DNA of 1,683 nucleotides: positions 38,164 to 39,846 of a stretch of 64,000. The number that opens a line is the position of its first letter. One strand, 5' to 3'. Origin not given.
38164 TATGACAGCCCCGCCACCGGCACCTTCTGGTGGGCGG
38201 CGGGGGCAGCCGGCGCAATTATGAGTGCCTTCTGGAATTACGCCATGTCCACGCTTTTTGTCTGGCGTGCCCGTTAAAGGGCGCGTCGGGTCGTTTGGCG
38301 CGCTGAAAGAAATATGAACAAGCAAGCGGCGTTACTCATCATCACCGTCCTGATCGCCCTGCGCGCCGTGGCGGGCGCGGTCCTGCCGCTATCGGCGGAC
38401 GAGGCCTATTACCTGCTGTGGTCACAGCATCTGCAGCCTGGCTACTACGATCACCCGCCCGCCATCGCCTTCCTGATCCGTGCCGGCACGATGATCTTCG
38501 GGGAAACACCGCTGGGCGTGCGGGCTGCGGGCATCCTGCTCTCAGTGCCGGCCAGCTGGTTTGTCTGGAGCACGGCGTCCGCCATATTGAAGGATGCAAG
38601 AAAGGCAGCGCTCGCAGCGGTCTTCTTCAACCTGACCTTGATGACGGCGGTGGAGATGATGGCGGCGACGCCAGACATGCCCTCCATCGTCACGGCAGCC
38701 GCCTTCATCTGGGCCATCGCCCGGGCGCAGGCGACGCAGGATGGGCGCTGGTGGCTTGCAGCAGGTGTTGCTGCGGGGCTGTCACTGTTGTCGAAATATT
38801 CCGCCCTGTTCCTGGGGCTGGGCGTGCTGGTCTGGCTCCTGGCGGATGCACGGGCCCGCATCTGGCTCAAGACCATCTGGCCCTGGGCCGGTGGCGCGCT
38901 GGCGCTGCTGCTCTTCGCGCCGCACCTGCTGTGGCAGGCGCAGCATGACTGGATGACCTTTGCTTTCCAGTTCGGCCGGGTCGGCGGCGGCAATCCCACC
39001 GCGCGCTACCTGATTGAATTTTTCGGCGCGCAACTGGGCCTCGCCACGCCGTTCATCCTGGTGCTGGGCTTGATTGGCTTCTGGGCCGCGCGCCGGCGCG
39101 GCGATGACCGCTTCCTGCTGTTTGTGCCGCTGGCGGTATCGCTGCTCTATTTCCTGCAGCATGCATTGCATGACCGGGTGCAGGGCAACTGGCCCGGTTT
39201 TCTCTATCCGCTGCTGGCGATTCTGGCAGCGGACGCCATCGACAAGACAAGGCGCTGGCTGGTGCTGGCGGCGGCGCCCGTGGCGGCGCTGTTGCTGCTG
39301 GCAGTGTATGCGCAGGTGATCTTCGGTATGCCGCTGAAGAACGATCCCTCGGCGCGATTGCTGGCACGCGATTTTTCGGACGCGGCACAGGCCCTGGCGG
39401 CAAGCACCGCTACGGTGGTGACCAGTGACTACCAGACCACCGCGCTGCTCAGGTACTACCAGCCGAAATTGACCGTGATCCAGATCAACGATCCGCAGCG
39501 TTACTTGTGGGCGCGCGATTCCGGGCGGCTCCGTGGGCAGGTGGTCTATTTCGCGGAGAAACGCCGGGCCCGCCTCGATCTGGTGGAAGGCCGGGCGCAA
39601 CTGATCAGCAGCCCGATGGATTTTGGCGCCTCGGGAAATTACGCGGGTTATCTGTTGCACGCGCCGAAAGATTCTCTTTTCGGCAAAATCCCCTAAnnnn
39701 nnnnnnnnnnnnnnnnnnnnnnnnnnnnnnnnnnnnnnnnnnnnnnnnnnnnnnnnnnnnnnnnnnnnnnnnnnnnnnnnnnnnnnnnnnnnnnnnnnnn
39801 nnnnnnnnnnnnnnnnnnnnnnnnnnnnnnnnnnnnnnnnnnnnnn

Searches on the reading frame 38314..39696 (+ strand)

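Call 14: search_protein_families(library=pfam, proteins=[window:38314-39696:+], max_evalue=0.001)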
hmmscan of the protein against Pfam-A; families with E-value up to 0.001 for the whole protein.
window:38314-39696:+ (460 aa): 2 families
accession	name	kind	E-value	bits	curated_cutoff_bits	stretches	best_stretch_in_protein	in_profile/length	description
PF13231.12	PMT_2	-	1.7e-33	116.5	26.1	1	46-207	1-160/160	Dolichyl-phosphate-mannose-protein mannosyltransferase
PF02366.24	PMT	-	3.1e-05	24.1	22.7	1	53-193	68-219/245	Dolichyl-phosphate-mannose-protein mannosyltransferase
